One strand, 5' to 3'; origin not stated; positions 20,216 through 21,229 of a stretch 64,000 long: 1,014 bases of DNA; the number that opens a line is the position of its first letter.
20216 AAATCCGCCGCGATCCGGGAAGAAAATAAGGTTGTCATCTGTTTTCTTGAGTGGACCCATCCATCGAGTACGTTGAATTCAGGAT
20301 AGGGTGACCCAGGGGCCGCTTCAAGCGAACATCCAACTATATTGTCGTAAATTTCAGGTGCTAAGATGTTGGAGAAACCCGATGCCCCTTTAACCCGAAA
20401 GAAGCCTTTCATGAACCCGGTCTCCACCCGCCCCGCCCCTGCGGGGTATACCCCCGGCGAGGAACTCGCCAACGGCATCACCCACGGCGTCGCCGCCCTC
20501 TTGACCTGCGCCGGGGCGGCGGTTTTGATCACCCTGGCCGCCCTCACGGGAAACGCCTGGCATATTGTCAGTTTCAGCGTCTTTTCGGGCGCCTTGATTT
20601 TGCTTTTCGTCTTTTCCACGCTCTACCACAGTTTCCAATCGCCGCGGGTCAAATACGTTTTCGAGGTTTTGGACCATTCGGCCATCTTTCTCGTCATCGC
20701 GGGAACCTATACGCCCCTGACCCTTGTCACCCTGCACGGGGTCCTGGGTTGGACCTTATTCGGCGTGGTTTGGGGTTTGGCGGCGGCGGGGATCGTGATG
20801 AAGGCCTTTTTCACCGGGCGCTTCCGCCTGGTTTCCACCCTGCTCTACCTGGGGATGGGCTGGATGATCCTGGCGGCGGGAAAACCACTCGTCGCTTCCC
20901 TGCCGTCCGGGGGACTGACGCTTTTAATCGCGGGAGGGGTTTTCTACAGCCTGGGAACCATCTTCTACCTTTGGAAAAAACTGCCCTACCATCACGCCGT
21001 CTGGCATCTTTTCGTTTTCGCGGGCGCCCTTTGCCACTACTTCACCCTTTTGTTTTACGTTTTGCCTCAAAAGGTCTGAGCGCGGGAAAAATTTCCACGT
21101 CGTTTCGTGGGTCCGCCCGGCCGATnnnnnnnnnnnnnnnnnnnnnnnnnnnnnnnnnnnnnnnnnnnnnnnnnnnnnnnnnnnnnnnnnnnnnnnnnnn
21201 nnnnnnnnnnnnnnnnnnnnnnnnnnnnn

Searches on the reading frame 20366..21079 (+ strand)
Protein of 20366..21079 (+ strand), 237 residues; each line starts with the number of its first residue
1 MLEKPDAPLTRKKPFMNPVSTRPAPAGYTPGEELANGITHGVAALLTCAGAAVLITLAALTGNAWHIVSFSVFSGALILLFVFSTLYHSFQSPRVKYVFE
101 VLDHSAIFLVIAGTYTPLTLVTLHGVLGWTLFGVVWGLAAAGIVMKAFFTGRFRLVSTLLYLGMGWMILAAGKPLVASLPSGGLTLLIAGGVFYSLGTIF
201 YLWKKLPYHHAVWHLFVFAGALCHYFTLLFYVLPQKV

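Call 58: search_protein_families(library=pfam, proteins=[window:20366-21079:+], max_evalue=1)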
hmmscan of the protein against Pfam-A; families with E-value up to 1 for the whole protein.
window:20366-21079:+ (237 aa): 2 families
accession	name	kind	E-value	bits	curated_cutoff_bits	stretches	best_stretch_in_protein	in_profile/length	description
PF03006.26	HlyIII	-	2.1e-41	142.5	26.2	1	32-225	5-224/224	Haemolysin-III related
PF23056.1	NTF2_MEX67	-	0.18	11.9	28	1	111-131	146-166/218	MEX67-like, NTF2-like domain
